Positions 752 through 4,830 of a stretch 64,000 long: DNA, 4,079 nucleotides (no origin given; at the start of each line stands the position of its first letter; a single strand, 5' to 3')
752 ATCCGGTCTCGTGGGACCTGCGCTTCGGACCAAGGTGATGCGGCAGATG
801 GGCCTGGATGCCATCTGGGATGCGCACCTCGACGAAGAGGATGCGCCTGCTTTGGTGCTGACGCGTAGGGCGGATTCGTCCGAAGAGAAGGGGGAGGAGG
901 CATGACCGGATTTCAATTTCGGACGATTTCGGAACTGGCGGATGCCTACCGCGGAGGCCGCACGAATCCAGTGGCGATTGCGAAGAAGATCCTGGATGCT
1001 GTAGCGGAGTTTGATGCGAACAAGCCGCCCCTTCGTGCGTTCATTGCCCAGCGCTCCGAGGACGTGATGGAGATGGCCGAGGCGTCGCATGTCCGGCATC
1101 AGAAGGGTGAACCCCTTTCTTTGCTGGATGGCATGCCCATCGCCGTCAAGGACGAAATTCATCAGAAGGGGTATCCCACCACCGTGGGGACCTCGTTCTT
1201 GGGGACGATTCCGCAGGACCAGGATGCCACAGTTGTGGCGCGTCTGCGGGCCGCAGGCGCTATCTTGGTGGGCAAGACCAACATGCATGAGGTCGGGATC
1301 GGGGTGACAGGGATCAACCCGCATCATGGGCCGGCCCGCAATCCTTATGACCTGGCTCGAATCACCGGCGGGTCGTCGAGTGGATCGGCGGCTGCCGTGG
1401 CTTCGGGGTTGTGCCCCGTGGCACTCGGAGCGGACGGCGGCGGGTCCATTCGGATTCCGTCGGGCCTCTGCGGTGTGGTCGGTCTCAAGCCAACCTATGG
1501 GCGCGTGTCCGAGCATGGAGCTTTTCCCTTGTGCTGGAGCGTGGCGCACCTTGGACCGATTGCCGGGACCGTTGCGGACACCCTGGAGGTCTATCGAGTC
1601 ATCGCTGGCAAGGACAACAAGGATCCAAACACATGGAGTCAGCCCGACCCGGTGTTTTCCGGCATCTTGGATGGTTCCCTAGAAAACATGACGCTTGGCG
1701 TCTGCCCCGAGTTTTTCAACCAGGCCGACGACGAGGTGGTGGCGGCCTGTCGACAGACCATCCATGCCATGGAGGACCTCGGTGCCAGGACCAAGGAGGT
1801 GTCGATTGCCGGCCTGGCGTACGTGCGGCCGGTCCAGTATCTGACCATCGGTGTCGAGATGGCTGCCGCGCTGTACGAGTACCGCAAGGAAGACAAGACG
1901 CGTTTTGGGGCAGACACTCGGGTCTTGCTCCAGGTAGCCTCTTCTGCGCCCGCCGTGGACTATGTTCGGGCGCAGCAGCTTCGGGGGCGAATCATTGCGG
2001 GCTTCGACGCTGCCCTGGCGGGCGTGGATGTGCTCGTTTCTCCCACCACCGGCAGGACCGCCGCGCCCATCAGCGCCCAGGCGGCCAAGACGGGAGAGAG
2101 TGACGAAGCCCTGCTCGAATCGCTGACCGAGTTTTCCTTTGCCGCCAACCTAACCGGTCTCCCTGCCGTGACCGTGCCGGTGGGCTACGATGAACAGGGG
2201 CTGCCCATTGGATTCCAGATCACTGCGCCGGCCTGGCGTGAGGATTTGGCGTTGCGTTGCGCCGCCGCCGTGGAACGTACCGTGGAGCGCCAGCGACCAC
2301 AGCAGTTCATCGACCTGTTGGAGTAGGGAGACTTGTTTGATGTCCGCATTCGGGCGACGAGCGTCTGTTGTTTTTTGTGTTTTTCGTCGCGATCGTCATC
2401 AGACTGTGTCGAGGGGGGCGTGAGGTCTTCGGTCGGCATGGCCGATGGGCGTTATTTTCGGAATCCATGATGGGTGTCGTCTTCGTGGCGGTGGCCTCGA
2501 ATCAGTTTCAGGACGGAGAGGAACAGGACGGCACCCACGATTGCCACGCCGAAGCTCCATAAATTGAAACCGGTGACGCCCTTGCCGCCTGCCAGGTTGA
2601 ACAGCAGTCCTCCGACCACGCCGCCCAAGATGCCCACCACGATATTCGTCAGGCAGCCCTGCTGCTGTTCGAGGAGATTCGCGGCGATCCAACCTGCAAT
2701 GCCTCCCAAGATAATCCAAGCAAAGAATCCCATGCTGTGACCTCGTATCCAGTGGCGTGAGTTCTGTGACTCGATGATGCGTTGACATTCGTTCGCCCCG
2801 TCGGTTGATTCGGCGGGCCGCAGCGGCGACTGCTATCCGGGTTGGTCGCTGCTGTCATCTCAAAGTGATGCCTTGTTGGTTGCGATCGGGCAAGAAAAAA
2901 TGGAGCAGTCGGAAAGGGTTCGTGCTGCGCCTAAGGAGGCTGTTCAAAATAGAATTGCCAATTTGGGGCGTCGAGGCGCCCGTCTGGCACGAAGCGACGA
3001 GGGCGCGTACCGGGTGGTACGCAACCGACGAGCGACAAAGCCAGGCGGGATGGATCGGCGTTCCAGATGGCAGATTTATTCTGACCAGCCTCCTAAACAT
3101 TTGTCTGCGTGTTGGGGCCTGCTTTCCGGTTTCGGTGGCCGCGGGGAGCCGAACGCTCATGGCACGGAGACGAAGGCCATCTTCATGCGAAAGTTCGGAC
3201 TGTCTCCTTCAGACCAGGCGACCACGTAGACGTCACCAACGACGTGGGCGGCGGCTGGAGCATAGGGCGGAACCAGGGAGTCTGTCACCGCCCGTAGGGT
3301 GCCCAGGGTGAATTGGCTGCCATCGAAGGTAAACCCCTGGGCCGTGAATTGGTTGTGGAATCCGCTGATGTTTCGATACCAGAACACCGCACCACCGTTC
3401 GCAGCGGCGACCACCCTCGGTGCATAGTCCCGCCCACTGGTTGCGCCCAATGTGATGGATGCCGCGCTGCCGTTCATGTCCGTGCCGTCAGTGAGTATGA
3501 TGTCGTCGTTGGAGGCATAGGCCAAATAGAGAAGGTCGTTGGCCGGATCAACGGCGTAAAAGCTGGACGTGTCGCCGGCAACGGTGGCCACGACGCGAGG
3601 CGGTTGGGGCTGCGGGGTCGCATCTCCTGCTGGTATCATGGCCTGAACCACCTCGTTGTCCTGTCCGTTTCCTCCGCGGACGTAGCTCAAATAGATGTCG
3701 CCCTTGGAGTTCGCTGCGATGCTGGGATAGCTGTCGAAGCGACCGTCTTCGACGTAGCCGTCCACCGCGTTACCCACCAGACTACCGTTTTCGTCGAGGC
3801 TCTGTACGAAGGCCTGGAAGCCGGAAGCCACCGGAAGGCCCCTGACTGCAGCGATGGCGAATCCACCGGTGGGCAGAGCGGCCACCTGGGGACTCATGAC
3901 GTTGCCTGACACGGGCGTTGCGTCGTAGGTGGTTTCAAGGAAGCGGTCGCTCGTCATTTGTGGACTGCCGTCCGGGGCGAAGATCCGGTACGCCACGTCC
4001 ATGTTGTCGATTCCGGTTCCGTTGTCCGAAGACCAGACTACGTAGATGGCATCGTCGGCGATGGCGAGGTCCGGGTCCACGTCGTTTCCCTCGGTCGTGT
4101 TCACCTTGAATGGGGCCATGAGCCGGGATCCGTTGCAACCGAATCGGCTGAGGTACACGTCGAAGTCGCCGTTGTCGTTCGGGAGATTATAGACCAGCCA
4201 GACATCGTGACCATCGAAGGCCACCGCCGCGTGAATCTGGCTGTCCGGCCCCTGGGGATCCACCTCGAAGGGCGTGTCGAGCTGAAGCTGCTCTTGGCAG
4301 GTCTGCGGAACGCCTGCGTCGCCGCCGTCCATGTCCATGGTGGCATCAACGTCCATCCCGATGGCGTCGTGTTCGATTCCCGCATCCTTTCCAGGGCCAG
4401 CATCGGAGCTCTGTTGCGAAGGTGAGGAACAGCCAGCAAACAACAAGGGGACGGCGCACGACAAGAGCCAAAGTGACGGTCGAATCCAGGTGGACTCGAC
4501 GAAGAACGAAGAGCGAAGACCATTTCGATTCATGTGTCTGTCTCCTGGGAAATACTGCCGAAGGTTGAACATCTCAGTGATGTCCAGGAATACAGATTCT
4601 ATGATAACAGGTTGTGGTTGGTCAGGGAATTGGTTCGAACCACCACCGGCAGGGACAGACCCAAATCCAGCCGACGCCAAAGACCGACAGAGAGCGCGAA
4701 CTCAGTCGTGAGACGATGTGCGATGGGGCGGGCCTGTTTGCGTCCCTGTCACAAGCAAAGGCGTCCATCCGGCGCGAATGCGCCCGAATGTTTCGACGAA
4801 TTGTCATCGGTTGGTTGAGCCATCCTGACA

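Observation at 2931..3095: New 165-bp MITE-like element with terminal inverted repeats: two full and two partial copies in 64 kb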

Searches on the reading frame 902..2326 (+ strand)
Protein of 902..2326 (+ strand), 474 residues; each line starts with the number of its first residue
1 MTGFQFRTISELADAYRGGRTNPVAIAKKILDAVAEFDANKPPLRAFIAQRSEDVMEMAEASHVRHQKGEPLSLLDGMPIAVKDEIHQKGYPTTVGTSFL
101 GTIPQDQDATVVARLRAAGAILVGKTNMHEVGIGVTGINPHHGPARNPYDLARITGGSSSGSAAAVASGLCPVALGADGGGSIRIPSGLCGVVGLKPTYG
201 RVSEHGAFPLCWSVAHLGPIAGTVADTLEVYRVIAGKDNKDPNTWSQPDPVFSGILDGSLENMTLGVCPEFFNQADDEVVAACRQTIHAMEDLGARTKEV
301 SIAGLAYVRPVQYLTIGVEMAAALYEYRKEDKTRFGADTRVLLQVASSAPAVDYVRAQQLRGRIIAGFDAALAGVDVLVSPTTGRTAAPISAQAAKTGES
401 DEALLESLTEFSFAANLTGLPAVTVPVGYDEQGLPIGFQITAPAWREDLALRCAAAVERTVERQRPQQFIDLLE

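Call 31: search_protein_families(library=pfam, proteins=[window:902-2326:+])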
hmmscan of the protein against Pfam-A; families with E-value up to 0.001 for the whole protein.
window:902-2326:+ (474 aa): 1 family
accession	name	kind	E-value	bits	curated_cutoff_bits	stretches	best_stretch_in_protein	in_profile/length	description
PF01425.27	Amidase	-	4.6e-104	349.4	27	1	36-449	9-443/445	Amidase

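Call 54: find_encoding_contigs(protein=window:902-2326:+, flank=3000, max_places=10)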
Protein window:902-2326:+ (474 aa): 7 contigs read that carry it; 6 places shown.
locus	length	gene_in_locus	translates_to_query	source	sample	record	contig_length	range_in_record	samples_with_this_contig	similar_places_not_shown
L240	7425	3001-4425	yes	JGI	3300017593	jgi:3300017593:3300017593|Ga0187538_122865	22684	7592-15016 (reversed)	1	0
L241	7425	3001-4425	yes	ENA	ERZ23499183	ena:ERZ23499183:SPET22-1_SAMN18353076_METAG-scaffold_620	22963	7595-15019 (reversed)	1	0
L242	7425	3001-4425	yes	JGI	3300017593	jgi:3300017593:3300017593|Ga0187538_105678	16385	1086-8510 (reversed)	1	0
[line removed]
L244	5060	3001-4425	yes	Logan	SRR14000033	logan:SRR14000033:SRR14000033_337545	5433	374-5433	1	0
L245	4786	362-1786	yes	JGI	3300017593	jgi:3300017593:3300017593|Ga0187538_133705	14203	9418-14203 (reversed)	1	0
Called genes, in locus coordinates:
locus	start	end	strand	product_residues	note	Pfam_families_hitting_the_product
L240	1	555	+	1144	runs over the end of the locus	PF13948:DUF4215 (weak), PF04151:PPC (weak), PF13948:DUF4215 (weak)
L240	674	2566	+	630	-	PF00135:COesterase, PF20434:BD-FAE, PF07859:Abhydrolase_3 (faint)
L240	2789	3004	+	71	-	-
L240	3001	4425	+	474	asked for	PF01425:Amidase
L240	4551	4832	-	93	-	PF04226:Transgly_assoc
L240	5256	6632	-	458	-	-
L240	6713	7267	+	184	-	-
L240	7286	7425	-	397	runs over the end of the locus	PF00108:Thiolase_N, PF00109:ketoacyl-synt (weak), PF02803:Thiolase_C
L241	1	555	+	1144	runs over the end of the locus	PF13948:DUF4215 (weak), PF04151:PPC (weak), PF13948:DUF4215 (weak)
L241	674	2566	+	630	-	PF00135:COesterase, PF20434:BD-FAE, PF07859:Abhydrolase_3 (faint)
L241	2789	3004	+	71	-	-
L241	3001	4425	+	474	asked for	PF01425:Amidase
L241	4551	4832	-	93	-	PF04226:Transgly_assoc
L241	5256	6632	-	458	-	-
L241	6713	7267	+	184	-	-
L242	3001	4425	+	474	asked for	PF01425:Amidase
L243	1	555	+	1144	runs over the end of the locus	PF13948:DUF4215 (weak), PF04151:PPC (weak), PF13948:DUF4215 (weak)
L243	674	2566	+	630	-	PF00135:COesterase, PF20434:BD-FAE, PF07859:Abhydrolase_3 (faint)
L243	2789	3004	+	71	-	-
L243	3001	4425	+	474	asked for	PF01425:Amidase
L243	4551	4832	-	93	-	PF04226:Transgly_assoc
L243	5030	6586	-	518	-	PF00496:SBP_bac_5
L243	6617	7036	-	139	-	-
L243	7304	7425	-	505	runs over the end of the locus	-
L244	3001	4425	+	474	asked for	PF01425:Amidase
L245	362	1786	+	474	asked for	PF01425:Amidase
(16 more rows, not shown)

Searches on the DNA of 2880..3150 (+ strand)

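Call 17: search_rna_families(source=window, start=2880, end=3150, threshold=evalue, max_evalue=10, show_alignments=2)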
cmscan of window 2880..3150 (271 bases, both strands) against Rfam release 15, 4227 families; matches with E-value up to 10: 4.
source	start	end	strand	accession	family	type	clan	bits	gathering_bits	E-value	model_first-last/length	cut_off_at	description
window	2981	3045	-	RF03407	MIR531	Gene; miRNA;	-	17.2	70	1.2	1-69/69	no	MIR531 microRNA precursor family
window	2969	3067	+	RF02201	TTC28-AS1_4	Gene; lncRNA;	-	11.9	45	8.8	1-113/113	no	TTC28 antisense RNA 1 conserved region 4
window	3016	3086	+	RF00060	HgcE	Gene; snRNA; snoRNA; HACA-box;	-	11.3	50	5.1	1-130/130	no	HgcE RNA (Pab105)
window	3082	3120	+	RF02246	Six3os1_1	Gene; lncRNA;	-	10.6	50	4.3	1-87/87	no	Six3os1 conserved region 1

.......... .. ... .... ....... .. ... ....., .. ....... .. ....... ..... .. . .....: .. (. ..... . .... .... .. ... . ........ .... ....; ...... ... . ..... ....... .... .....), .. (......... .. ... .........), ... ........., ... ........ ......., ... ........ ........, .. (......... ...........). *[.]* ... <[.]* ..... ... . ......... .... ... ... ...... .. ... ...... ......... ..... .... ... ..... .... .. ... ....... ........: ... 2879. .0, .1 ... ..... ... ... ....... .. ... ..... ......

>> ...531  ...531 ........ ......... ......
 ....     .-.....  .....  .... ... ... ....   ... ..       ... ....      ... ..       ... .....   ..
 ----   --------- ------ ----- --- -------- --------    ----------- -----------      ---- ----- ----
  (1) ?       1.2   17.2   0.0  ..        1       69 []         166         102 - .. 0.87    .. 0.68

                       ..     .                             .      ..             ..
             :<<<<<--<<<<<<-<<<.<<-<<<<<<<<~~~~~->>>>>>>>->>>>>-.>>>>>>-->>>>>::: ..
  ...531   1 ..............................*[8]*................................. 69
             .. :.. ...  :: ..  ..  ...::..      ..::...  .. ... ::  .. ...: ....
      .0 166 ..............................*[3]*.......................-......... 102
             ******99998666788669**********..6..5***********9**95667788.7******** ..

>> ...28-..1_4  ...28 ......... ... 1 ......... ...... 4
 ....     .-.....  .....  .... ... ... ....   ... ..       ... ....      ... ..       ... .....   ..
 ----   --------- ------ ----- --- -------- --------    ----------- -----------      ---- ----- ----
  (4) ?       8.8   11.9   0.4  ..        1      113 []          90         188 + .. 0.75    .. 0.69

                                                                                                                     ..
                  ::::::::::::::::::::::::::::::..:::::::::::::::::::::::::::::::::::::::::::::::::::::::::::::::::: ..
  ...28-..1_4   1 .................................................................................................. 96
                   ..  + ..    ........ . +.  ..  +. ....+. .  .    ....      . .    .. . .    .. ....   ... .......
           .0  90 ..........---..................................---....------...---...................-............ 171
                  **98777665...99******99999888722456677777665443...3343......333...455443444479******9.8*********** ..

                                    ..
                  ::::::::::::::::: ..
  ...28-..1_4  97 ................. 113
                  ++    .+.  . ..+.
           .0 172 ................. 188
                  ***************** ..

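Call 30: search_dna_similar(query=window:2925-3100:+, collection=plasmids, mode=distant, max_evalue=0.01, max_rows=30)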
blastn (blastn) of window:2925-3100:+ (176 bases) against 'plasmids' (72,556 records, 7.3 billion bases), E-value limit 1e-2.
No match.

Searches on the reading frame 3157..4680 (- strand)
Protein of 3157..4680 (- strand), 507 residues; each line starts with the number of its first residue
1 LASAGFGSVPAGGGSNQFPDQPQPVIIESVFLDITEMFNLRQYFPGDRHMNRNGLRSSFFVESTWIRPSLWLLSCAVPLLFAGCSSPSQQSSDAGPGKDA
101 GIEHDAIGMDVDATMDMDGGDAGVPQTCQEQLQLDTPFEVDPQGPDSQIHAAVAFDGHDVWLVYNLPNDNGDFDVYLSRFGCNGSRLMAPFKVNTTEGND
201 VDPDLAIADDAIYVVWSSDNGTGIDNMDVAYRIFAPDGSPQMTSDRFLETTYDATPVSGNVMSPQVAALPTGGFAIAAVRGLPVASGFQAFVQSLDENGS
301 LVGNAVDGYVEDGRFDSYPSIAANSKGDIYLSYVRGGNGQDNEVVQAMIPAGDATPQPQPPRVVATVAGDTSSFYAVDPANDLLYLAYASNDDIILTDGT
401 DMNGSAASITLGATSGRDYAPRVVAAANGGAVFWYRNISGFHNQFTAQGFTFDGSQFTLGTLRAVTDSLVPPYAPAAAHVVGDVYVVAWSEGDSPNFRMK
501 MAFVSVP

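Call 31: search_protein_families(library=pfam, proteins=[window:3157-4680:-])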
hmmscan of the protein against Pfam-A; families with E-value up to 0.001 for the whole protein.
window:3157-4680:- (507 aa): 0 families

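Call 46: find_encoding_contigs(protein=window:3157-4680:-, flank=2500, max_places=10)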
Protein window:3157-4680:- (507 aa): no gene with exactly this product is on record in the collection.
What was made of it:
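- Tried and rejected: No exact-protein record exists for ORF 3157-4680 as I delimited it (call 46).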
